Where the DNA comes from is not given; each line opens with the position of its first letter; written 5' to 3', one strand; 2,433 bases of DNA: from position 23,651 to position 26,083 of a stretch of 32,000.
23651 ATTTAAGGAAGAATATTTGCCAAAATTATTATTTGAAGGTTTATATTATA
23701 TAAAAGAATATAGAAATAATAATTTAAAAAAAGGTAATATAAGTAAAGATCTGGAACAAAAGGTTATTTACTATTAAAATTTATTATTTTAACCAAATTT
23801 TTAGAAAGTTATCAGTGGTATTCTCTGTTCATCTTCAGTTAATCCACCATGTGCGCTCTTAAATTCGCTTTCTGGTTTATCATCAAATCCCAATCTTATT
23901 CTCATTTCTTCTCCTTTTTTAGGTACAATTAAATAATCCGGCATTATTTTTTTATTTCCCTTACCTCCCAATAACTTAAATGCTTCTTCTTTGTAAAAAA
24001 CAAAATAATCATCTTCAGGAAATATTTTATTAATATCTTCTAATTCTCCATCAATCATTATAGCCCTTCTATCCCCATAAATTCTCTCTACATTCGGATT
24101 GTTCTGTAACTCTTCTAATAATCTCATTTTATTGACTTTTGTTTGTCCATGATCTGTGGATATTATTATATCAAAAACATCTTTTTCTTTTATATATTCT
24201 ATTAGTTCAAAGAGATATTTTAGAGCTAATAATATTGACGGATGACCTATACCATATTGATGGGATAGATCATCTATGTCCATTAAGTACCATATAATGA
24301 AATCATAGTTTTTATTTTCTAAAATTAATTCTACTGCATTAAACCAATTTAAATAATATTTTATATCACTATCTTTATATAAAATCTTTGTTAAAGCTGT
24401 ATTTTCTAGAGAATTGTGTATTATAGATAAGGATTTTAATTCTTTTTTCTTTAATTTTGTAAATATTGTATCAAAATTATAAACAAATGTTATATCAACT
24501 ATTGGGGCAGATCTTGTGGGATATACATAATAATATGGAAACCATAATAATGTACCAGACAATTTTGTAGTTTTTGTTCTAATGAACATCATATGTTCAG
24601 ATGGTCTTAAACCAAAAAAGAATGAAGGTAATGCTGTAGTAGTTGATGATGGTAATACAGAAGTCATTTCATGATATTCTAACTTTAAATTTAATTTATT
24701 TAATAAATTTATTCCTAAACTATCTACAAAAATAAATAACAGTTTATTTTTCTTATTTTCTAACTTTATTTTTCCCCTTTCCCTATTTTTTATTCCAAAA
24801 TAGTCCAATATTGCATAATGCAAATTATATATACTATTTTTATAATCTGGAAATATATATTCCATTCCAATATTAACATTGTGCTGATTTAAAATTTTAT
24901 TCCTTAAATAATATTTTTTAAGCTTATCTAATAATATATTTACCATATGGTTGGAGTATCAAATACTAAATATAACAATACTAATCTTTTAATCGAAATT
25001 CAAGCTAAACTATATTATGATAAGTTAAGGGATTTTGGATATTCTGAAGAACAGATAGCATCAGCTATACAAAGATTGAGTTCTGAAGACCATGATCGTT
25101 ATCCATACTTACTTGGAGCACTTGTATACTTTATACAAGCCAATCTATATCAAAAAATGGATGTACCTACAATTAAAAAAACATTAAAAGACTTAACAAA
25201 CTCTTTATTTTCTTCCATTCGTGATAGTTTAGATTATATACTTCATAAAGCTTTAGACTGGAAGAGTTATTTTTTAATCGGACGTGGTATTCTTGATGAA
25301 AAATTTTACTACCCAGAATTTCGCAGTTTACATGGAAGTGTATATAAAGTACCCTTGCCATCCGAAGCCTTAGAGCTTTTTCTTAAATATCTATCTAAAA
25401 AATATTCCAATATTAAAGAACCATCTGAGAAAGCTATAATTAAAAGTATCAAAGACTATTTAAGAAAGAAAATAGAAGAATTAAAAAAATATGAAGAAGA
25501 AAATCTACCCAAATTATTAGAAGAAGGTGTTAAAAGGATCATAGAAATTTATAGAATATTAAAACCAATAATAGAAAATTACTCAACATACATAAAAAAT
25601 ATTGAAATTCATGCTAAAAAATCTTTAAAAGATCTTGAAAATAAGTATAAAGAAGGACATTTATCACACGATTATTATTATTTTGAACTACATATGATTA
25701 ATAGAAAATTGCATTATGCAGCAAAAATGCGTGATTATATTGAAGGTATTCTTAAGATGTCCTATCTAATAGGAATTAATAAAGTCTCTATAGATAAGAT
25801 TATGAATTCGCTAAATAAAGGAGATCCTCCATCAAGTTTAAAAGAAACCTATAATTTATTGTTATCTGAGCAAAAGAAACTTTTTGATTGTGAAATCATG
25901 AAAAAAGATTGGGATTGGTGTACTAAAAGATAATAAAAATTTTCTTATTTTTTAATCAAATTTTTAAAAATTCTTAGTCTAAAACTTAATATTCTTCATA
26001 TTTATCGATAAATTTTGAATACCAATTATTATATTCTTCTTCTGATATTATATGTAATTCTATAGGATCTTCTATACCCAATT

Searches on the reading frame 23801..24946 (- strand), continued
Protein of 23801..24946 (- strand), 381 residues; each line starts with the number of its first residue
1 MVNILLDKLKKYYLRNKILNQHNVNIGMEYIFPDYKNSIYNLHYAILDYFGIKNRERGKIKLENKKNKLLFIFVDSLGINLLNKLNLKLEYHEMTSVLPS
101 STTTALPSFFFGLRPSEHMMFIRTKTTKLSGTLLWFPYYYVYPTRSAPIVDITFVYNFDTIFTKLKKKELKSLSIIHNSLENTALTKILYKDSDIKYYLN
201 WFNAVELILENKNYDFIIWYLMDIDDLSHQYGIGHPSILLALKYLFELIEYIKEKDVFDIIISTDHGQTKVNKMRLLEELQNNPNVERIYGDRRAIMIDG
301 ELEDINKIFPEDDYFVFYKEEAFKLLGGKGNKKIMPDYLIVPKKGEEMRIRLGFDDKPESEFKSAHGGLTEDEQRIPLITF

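Call 50: find_related_loci(query=A3, collection=genome_contigs, flank=5000)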
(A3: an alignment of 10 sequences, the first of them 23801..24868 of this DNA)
Query A3 (355 aa) in genome_contigs; peptide patterns used: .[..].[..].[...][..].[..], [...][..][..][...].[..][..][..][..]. (x = any residue, [..] = any of these).
599 stretches matched a pattern (row limit reached: there are more); 106 encode a relative of the query (tblastn E <= 1e-3); the best 80 are kept; 80 distinct loci.
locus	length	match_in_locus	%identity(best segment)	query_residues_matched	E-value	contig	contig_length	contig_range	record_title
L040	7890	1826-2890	96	1-355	0e+0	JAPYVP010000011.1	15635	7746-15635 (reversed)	MAG: Candidatus Nanopusillus sp. isolate RSNP5 scaffold_589_c1, whole genome shotgun sequence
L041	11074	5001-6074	34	2-352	4e-40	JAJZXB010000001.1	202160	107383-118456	MAG: Thermoplasmata archaeon isolate TL1-3.bin39 NODE_6_length_202160_cov_63.851500, whole genome shotgun sequence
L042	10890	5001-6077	31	2-353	6e-39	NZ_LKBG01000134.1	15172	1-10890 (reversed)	Acidiplasma aeolicum strain VT contig_22, whole genome shotgun sequence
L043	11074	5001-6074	33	2-352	4e-35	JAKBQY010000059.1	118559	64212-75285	MAG: Thermoplasmata archaeon isolate TL1-4.bin46 NODE_57_length_118559_cov_21.521641, whole genome shotgun sequence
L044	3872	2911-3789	29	40-355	5e-29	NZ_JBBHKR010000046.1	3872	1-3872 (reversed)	Stygiolobus sp. CP850M NODE_103_length_3872_cov_23.020261, whole genome shotgun sequence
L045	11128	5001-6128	31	6-353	7e-24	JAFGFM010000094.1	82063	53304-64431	MAG: Deltaproteobacteria bacterium isolate Zod_Metabat.1317 k87_4164463, whole genome shotgun sequence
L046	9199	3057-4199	29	3-355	1e-20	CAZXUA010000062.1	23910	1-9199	MAG TPA_asm: uncultured Desulfatiglans sp. isolate binchicken_co43_301 genome assembly, contig: NODE_3566_length_23910_c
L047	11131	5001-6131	28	5-355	2e-20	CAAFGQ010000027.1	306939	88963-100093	MAG TPA_asm: Clostridia bacterium, isolate HGM13654, WGS project CAAFGQ010000000 data, contig: SRS143598_2_k99_25227, wh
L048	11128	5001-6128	27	5-353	5e-20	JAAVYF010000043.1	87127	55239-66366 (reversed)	MAG: Clostridia bacterium isolate ABMPRH_53_1 k141_1196648, whole genome shotgun sequence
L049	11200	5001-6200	26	4-352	1e-19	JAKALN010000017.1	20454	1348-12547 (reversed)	MAG: bacterium isolate WY5.bin128 NODE_4110_length_20454_cov_9.738919, whole genome shotgun sequence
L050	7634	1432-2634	23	1-353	2e-19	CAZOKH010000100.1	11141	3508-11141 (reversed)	MAG TPA_asm: uncultured Anaerolineaceae bacterium isolate binchicken_co27_441 genome assembly, contig: NODE_10375_length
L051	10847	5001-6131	27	5-355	2e-18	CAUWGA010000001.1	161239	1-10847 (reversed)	MAG: uncultured Clostridia bacterium isolate ERS329807__bin34 genome assembly, contig: ERS329807_NODE_72_length_161239_c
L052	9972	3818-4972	23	5-355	4e-18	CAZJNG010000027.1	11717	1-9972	MAG TPA_asm: uncultured Candidatus Cloacimonadota bacterium isolate SRP241326_co2_295 genome assembly, contig: NODE_7086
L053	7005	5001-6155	25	5-353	4e-18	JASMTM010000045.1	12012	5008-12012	MAG: Petrotogales bacterium isolate GSC-VFA-60_REP10 CoA_60C_k149_20258, whole genome shotgun sequence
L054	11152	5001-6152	27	3-353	1e-17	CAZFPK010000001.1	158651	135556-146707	MAG TPA_asm: uncultured Candidatus Cloacimonadota bacterium isolate SRP077602_co5_585 genome assembly, contig: NODE_200_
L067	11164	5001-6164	25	3-355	7e-15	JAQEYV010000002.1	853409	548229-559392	Clostridiaceae bacterium OF42-15pH9A OF42-15pH9A.Scaf2, whole genome shotgun sequence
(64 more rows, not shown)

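Call 56: search_protein_families(library=pfam, proteins=[L041:3907-4914:-, L041:6109-7308:-, L041:3182-3856:-, L041:7675-8913:-, L042:3333-4898:-, L042:6073-7293:-, L042:1992-3293:-, L047:3693-4823:-, L067:6194-6637:+, L042:7888-8970:-], max_evalue=0.0001)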
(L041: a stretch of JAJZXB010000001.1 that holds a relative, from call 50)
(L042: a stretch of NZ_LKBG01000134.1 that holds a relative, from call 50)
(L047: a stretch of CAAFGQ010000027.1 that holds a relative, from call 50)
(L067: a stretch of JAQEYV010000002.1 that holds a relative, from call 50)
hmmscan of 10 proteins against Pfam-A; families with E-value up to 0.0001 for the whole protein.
L041:3907-4914:- (335 aa): 3 families
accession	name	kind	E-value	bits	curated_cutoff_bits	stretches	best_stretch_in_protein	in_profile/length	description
PF02737.24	3HCDH_N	-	2.1e-47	161.8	22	2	95-221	45-171/180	3-hydroxyacyl-CoA dehydrogenase, NAD binding domain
PF00725.27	3HCDH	-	1.6e-33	115.5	22.1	1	237-332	1-97/97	3-hydroxyacyl-CoA dehydrogenase, C-terminal domain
PF03446.21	NAD_binding_2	-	3.5e-05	24.3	21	0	22-62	1-41/161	NAD binding domain of 6-phosphogluconate dehydrogenase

L041:6109-7308:- (399 aa): 1 family
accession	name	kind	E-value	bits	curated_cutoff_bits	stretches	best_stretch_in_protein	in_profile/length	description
PF07690.21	MFS_1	-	3.3e-31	108.9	33.4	2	15-290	2-291/347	Major Facilitator Superfamily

L041:3182-3856:- (224 aa): 4 families
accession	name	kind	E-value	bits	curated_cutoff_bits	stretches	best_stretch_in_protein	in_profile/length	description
PF13419.12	HAD_2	-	1.5e-23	84.3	23.8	1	8-192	1-178/178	Haloacid dehalogenase-like hydrolase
PF00702.32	Hydrolase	-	4.5e-17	63.5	26.4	1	7-186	3-191/191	haloacid dehalogenase-like hydrolase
PF13242.12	Hydrolase_like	-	1.5e-09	38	22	1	156-205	13-61/75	HAD-hyrolase-like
PF12710.13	HAD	-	4.1e-08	34.3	27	1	8-180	1-186/189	haloacid dehalogenase-like hydrolase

L041:7675-8913:- (412 aa): 3 families
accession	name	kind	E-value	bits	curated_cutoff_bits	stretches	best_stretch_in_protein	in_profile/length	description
PF01266.30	DAO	-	5.6e-42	145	27.9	1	4-379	1-353/353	FAD dependent oxidoreductase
PF01946.23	Thi4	-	7.1e-07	29.1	26.2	1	2-39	17-53/235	Thi4 family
PF13450.12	NAD_binding_8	-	4.1e-05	24.2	21.9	0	7-39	1-31/68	NAD(P)-binding Rossmann-like domain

L042:3333-4898:- (521 aa): 2 families
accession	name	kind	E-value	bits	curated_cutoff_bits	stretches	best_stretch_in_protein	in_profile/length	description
PF00501.34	AMP-binding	-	2.8e-63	214.5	29.9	1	42-375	12-383/384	AMP-binding enzyme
PF13193.12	AMP-binding_C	-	2.1e-13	51.4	24.5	1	421-497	1-76/76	AMP-binding enzyme C-terminal domain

L042:6073-7293:- (406 aa): 1 family
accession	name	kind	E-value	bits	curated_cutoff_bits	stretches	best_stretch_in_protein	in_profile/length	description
PF07690.21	MFS_1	-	5.5e-32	111.5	33.4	2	18-259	2-256/347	Major Facilitator Superfamily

L042:1992-3293:- (433 aa): 2 families
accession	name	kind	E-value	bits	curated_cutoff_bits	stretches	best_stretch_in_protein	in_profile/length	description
PF07690.21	MFS_1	-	1.8e-27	96.6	33.4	2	56-383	26-345/347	Major Facilitator Superfamily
PF00083.30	Sugar_tr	-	1.5e-15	57.5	22.3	1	60-219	44-193/452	Sugar (and other) transporter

L047:3693-4823:- (376 aa): 2 families
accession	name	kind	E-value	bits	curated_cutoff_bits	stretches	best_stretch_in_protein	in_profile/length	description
PF11969.13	DcpS_C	-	2.4e-07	31.6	24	1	155-265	1-104/114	Scavenger mRNA decapping enzyme C-term binding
PF01230.28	HIT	-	4.1e-06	27.8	21.5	1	167-263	3-95/98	HIT domain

L067:6194-6637:+ (147 aa): 1 family
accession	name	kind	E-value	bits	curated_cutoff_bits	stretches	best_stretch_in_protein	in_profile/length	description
PF00293.34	NUDIX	-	3e-25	89.2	21.1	1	20-145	5-133/134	NUDIX domain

L042:7888-8970:- (360 aa): 0 families

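Call 74: search_protein_families(library=phrogs, proteins=[window:23801-24865:-], max_evalue=0.01)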
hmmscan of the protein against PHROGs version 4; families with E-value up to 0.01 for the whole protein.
window:23801-24865:- (354 aa): 0 families

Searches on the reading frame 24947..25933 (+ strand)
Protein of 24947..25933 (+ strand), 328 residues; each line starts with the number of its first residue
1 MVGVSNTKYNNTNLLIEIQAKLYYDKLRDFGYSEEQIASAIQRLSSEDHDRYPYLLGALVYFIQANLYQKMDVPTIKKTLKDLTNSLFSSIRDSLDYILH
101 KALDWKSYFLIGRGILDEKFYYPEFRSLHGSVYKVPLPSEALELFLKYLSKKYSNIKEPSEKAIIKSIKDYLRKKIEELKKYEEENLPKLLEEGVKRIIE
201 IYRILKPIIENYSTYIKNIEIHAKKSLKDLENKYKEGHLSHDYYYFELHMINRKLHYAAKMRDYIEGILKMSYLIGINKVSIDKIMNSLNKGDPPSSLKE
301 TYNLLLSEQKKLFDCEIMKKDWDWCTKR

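Call 4: search_protein_families(library=pfam, proteins=[window:24947-25933:+], max_evalue=0.1)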
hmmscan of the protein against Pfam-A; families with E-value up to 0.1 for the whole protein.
window:24947-25933:+ (328 aa): 1 family
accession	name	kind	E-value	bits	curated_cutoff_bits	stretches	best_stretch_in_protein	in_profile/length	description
PF21982.2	RecX_HTH1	-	0.049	14.1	26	1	25-44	21-40/40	RecX, first three-helix domain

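Call 6: search_protein_families(library=ncbifam, proteins=[window:24947-25933:+], max_evalue=0.1)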
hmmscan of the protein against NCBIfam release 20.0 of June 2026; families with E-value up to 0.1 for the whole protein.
window:24947-25933:+ (328 aa): 0 families

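Call 7: search_protein_families(library=padloc, proteins=[window:24947-25933:+], max_evalue=0.1)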
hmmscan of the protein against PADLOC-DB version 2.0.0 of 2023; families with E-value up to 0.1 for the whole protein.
window:24947-25933:+ (328 aa): 2 families
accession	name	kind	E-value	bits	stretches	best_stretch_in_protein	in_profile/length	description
PDLC01292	Cas10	-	0.0063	14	1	145-249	75-147/387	CAS-III; effector_LS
PDLC03958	SngA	-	0.0099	13.5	1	66-223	273-403/528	-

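Call 18: find_homologous_proteins(query=window:24947-25933:+, max_evalue=0.01)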
Query window:24947-25933:+ (328 aa): 22 proteins with E <= 0.01 among 3355 candidates.
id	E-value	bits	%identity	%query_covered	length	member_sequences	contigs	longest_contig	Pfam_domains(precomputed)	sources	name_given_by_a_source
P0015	1.8e-210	716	100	100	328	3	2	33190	-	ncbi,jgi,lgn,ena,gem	ncbi:MAG: hypothetical protein ACO2ON_04155 [Candidatus Nanopusillus sp.]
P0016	2.0e-156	538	81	100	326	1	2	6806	-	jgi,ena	-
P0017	1.4e-155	536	78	100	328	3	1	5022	-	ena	-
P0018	6.1e-127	441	71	100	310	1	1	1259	-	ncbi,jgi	jgi:hypothetical protein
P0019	2.3e-100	354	60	95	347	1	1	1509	-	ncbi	-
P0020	3.0e-97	344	58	95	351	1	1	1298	-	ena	-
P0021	2.8e-94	334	57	95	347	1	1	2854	-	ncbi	-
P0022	6.6e-94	333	57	94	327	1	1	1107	-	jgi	jgi:hypothetical protein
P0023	1.1e-92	329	58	95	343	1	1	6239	-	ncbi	-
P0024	4.4e-92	327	54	100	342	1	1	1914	-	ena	-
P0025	3.5e-90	321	56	94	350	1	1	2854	-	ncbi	-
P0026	2.9e-89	318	53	100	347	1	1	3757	-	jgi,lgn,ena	-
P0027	3.5e-88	314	56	94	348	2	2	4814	-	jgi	-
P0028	5.8e-87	310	52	100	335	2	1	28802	-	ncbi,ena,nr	ncbi:MAG: hypothetical protein RQ869_01025 [Candidatus Nanopusillus sp.]|nr:hypothetical protein [Ca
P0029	1.2e-84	303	52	100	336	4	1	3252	-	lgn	-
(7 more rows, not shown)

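Call 21: find_encoding_contigs(protein=P0028, flank=8000, max_places=3)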
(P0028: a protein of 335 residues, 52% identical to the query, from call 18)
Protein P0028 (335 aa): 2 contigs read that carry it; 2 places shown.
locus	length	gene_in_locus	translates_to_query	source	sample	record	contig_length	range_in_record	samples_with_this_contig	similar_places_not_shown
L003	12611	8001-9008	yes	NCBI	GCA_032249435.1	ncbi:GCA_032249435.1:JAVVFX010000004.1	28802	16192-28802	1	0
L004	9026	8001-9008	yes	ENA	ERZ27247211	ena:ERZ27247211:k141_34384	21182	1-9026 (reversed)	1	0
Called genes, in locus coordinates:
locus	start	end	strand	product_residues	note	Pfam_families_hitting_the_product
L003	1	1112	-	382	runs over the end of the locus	PF17785:PUA_3 (weak), PF02475:TRM5-TYW2_MTfase (faint), PF03602:Cons_hypoth95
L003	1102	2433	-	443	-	-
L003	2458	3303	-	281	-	-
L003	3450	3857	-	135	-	-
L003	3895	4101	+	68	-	PF21965:SAMP2 (weak), PF02597:ThiS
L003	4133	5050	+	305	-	PF01380:SIS (faint), PF10432:bact-PGI_C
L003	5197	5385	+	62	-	-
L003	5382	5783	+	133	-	PF00583:Acetyltransf_1, PF13302:Acetyltransf_3 (weak)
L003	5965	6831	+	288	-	-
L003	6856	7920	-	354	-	PF01663:Phosphodiest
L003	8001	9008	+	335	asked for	-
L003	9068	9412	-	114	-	PF22600:MTPAP-like_central (weak), PF01909:NTP_transf_2, PF18765:Polbeta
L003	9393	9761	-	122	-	PF05168:HEPN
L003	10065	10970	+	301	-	-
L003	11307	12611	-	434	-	?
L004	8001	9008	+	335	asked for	-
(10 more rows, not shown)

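Call 31: predict_structure(alignment_id=A1)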
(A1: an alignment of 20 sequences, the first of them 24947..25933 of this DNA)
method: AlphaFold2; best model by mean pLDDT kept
length: 328 residues; sequences in the alignment: 20
mean_pLDDT: 85.5   pTM: 0.84
mean pLDDT of the five models: 85.5, 84.6, 84.1, 84.1, 83.4
residues with pLDDT >= 90: 212; 70-90: 67; 50-70: 15; < 50: 34
segments of 3 or more residues with pLDDT < 50: 1-10, 110-132
pLDDT, mean of each block of 10 residues (from residue 1): 31 73 89 96 96 96 96 92 82 88 72 36 40 75 91 86 91 97 96 98 97 95 95 94 95 93 96 97 97 92 96 89 58
secondary structure, 60 per line:
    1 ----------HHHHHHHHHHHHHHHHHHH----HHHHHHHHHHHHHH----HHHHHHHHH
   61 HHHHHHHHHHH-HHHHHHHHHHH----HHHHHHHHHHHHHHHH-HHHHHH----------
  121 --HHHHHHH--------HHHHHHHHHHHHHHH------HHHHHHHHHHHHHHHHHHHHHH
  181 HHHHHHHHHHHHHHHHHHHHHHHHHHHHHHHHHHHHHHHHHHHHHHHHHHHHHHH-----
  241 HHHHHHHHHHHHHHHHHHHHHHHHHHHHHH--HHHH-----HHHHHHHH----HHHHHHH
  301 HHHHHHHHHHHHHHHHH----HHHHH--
elements in order: H11-29 H34-47 H52-71 H73-83 H88-103 H105-110 H123-129 H138-152 H159-235 H241-270 H273-276 H282-289 H294-317 H322-326

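Call 39: fold_search(model_id=the predicted structure, library=pdb)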
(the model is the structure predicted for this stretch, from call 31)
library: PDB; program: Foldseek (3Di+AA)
matches with E <= 10: 311; with E <= 0.001: 0
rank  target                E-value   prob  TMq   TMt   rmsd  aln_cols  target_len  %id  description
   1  8pww_A                4.6e-01  0.16  0.18  0.19  19.2       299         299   14  PfRH5 bound to monoclonal antibody MAD8-151 (released 2024-06-05)
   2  8snb_8K               6.2e-01  0.06  0.10  0.10  37.3       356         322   15  atomic model of sea urchin sperm doublet microtubule (48-nm periodicity) (released 2023-06-28)
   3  6ivm_A                8.4e-01  0.28  0.23  0.27  20.5       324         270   10  Crystal structure of a membrane protein P143A (released 2019-11-06)
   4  9g71_A                8.4e-01  0.10  0.16  0.13  36.1       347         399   10  Cryo-EM structure of TTYH2 in complex with lipids in GDN (released 2025-05-21)
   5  6kkj                  8.7e-01  0.08  0.14  0.13  21.4       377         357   11  Crystal structure of Drug:Proton Antiporter-1 (DHA1) Family SotB, in the inward open conformation (released 2020-07-29)
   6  9cpb_5T               8.7e-01  0.06  0.12  0.12  34.6       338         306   12  Atomic model of bovine Fallopian tube cilia doublet microtubule (48-nm periodicity) (released 2024-10-30)
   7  6ivk_A                9.5e-01  0.20  0.23  0.26  19.6       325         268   10  Crystal structure of a membrane protein G175A (released 2019-11-06)
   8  6ivp_C                9.9e-01  0.20  0.23  0.26  19.4       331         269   12  Crystal structure of a membrane protein P262A (released 2019-11-06)
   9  5h5m_B                9.9e-01  0.13  0.18  0.18  18.6       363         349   10  Crystal structure of HMP-1 M domain (released 2017-03-29)
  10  8r5s_A                9.9e-01  0.07  0.11  0.14  25.7       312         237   12  t113 - De-novo designed soluble homotetramer (released 2024-11-27)
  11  6ivq_A                1.1e+00  0.20  0.23  0.26  21.2       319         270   10  Crystal structure of a membrane protein S19A (released 2019-11-06)
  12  8snb_8J               1.1e+00  0.09  0.16  0.13  44.0       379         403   13  atomic model of sea urchin sperm doublet microtubule (48-nm periodicity) (released 2023-06-28)
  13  9gtq                  1.2e+00  0.14  0.17  0.20  18.5       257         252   10  NavMs F208L Apo (released 2025-10-01)
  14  7p5m_A                1.2e+00  0.06  0.13  0.12  30.3       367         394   10  Cryo-EM structure of human TTYH2 in lipid nanodiscs (released 2021-08-11)
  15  8iyj_B2               1.2e+00  0.04  0.10  0.08  39.4       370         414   10  Cryo-EM structure of the 48-nm repeat doublet microtubule from mouse sperm (released 2023-07-05)
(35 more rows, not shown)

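Call 71: find_related_loci(query=A1, collection=viral_contigs, flank=5000)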
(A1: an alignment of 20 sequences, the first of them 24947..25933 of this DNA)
Query A1 (328 aa) in viral_contigs; peptide patterns used: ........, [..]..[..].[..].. (x = any residue, [..] = any of these).
71 stretches matched a pattern, but none encodes a relative of the query by tblastn (E <= 1e-3).

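Call 73: fold_search(model_id=the predicted structure, library=viral)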
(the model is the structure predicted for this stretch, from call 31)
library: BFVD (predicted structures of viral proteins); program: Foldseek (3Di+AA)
matches with E <= 10: 160; with E <= 0.001: 0
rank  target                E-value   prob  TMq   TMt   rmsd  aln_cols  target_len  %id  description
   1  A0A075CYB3            4.6e-01  0.44  0.22  0.24  26.1       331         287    6  Protein EE1A [Elephant endotheliotropic herpesvirus 5]
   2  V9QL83                4.8e-01  0.33  0.21  0.08  27.1       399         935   14  (no name in the UniProt tables at hand)
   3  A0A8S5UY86            5.4e-01  0.14  0.15  0.10  45.4       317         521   10  Hint [Phage sp. ctKtV17]
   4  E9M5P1                5.4e-01  0.06  0.11  0.10  21.5       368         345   11  Envelope protein UL43 [Cricetid gammaherpesvirus 2]
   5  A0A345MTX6            6.2e-01  0.38  0.14  0.14  24.0       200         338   16  (no name in the UniProt tables at hand)
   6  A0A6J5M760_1          6.7e-01  0.06  0.11  0.06  31.5       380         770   10  N-acetyltransferase domain-containing protein [uncultured Caudovirales phage]
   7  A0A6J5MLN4            7.7e-01  0.08  0.15  0.11  25.7       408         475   11  Uncharacterized protein [uncultured Caudovirales phage]
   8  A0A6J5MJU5            8.3e-01  0.09  0.14  0.06  30.5       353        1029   13  Uncharacterized protein [uncultured Caudovirales phage]
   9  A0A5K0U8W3            8.7e-01  0.12  0.21  0.13  23.5       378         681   12  ABC transporter domain-containing protein [Yasminevirus sp. GU-2018]
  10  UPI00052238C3         9.1e-01  0.08  0.15  0.13  38.5       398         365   14  (no name look-up for this kind of identifier)
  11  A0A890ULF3            9.5e-01  0.08  0.14  0.13  34.2       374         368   12  (no name in the UniProt tables at hand)
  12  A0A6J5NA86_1          1.0e+00  0.06  0.13  0.06  65.6       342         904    8  DUF4214 domain-containing protein [uncultured Caudovirales phage]
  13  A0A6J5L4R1            1.2e+00  0.06  0.12  0.08  25.7       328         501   14  Large polyvalent protein associated domain-containing protein [uncultured Caudovirales phage]
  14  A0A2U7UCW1            1.3e+00  0.13  0.14  0.19  20.4       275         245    9  Uncharacterized protein [Pandoravirus neocaledonia]
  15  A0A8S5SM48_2          1.5e+00  0.08  0.16  0.08  34.0       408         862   13  Tape measure domain protein [Myoviridae sp. ctPoO4]
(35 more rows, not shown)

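Call 74: search_protein_families(library=phrogs, proteins=[window:24947-25933:+], max_evalue=0.01)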
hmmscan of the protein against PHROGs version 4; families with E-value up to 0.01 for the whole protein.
window:24947-25933:+ (328 aa): 0 families
